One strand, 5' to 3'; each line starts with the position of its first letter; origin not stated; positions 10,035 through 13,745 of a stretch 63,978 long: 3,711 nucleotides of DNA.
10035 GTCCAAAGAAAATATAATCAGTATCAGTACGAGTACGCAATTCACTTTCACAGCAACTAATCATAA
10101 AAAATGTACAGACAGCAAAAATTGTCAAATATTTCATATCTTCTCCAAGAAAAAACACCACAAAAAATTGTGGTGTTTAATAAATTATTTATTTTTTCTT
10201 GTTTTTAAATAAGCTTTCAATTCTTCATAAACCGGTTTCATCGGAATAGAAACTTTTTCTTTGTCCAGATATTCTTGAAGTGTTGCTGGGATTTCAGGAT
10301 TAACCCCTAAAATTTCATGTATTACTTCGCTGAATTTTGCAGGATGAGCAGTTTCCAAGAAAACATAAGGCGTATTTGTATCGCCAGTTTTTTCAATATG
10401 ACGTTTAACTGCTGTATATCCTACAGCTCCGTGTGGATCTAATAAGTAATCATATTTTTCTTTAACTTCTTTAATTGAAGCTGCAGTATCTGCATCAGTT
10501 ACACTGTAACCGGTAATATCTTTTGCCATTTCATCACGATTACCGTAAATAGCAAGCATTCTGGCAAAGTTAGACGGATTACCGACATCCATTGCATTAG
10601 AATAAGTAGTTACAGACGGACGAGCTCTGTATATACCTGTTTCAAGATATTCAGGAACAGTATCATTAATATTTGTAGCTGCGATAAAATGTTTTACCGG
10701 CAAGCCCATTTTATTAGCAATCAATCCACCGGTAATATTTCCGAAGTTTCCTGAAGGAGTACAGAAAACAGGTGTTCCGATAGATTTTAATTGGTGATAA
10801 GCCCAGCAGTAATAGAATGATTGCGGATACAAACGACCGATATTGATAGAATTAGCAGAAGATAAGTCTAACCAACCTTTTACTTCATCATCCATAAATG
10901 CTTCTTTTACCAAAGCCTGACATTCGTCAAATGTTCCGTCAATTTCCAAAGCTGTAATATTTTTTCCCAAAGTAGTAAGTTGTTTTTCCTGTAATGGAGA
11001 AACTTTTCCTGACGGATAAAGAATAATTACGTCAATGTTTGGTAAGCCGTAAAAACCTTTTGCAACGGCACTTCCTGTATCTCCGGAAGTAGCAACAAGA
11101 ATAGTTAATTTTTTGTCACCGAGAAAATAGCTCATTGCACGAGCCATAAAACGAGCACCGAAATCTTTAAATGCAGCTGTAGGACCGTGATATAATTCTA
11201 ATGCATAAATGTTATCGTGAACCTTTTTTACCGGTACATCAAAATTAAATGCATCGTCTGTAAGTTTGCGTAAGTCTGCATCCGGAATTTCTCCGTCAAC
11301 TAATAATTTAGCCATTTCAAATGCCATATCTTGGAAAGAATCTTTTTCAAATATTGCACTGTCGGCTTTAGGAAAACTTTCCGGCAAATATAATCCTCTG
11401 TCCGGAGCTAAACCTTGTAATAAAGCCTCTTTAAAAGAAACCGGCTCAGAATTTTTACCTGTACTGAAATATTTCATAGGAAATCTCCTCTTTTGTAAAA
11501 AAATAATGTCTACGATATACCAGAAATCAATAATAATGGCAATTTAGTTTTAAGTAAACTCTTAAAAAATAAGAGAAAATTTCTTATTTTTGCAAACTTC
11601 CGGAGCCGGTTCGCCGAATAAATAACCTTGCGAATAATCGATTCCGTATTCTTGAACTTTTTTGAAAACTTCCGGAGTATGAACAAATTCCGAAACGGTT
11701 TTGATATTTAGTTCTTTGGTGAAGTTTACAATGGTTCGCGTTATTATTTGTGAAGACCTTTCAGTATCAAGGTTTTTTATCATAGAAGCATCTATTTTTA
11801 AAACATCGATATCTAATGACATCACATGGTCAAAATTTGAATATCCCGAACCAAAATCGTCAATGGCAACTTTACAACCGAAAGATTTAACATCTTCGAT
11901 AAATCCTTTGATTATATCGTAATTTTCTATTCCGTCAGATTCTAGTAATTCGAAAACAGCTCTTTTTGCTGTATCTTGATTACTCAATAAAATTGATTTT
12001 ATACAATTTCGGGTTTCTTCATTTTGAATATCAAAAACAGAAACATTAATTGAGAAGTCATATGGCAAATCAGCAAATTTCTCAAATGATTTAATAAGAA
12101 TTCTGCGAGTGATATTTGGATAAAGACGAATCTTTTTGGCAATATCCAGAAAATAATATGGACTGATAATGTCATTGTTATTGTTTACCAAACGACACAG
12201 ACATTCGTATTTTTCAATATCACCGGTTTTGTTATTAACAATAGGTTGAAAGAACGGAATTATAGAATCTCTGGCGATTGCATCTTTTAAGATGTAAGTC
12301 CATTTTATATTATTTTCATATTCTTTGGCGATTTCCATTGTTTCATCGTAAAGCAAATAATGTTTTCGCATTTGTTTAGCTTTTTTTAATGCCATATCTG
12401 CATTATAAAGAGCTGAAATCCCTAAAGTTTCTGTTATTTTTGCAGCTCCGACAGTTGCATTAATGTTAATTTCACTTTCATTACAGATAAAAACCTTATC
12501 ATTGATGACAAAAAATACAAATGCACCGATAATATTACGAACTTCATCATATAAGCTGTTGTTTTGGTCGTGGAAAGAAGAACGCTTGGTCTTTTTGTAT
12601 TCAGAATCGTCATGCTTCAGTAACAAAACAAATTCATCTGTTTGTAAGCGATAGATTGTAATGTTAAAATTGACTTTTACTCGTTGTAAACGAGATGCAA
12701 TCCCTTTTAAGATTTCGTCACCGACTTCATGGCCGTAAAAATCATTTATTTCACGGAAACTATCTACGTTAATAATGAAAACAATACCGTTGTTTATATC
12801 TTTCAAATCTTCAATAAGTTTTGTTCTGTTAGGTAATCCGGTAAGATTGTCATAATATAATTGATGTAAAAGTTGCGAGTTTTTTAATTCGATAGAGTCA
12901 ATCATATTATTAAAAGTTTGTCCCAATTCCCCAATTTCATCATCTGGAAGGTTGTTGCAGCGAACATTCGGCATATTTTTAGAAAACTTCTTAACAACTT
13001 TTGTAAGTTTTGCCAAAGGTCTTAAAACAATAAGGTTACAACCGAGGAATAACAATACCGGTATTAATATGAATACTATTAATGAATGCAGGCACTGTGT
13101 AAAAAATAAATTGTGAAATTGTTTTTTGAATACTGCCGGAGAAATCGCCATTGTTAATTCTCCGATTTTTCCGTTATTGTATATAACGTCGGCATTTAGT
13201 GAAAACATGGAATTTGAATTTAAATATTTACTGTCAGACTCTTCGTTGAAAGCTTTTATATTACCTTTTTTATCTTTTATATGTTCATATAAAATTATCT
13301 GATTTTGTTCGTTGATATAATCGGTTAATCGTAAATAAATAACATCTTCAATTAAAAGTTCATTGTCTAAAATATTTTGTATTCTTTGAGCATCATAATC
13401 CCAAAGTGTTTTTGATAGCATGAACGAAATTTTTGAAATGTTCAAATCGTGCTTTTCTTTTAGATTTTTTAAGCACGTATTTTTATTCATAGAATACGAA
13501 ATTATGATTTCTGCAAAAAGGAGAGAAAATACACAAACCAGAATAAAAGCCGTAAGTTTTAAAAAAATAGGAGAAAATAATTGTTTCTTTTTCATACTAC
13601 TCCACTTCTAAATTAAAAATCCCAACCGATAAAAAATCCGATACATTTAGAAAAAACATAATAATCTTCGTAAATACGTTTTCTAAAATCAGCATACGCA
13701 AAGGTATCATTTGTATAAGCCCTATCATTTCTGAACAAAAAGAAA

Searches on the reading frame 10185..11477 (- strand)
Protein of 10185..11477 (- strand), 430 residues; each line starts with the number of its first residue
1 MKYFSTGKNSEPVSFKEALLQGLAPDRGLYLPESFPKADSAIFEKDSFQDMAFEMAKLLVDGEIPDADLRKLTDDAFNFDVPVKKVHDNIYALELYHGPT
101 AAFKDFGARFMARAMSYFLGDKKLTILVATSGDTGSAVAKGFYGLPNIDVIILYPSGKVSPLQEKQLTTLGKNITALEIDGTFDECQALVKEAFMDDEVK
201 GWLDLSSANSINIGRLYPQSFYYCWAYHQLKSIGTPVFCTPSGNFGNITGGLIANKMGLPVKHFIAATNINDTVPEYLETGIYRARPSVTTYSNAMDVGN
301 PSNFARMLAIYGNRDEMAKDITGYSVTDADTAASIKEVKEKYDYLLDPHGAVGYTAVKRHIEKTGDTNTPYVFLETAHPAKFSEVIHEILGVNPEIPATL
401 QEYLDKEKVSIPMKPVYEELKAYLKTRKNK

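Call 43: find_encoding_contigs(protein=window:10185-11477:-, flank=10000, max_places=1)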
Protein window:10185-11477:- (430 aa): 3 contigs read that carry it; 1 place shown.
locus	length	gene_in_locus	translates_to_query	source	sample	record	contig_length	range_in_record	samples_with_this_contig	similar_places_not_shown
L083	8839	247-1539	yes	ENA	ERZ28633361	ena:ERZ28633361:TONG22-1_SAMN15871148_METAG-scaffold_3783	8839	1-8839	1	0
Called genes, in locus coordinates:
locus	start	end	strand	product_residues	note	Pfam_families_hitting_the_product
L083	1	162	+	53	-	?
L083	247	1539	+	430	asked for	PF14821:Thr_synth_N, PF00291:PALP, PF24857:THR4_C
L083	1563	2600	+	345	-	PF19789:DUF6273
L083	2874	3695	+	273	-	-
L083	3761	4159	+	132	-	PF01475:FUR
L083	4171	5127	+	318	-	PF01297:ZnuA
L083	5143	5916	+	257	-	PF00005:ABC_tran, PF02463:SMC_N (faint), PF13304:AAA_21 (faint)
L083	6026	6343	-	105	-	-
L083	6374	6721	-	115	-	-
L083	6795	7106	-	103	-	PF12844:HTH_19 (weak), PF13560:HTH_31 (weak), PF01381:HTH_3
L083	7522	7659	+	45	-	-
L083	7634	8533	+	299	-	-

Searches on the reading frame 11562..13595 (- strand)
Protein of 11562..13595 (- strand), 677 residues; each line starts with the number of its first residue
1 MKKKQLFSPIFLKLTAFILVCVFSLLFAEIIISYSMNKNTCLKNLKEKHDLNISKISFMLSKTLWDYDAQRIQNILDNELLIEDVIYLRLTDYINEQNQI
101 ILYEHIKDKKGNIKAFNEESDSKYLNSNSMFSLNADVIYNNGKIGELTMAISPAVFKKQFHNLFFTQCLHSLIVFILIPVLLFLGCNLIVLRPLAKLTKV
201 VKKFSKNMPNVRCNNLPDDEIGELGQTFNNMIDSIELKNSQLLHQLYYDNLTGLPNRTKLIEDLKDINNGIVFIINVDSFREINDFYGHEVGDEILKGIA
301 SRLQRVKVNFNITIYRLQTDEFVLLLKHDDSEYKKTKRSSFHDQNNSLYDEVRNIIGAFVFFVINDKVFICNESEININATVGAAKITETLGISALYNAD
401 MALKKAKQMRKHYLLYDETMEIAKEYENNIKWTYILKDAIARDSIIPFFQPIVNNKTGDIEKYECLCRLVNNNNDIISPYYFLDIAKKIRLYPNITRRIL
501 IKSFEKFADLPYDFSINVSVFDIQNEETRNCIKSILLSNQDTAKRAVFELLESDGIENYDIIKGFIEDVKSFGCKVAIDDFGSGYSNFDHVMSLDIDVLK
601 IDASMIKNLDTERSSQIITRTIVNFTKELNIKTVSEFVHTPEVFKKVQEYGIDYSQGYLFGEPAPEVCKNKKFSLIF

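Call 76: search_protein_families(library=pfam, proteins=[window:11562-13595:-], max_evalue=0.0001)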
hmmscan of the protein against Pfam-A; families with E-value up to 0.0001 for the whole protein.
window:11562-13595:- (677 aa): 3 families
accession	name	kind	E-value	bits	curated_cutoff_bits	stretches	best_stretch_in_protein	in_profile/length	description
PF00563.25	EAL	-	3e-57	194.1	31.3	1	436-663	4-236/236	EAL domain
PF00990.26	GGDEF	-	9.5e-19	68.2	23.8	1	247-333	2-95/161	Diguanylate cyclase, GGDEF domain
PF00672.30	HAMP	-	2.7e-07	31.2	25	1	190-236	6-52/53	HAMP domain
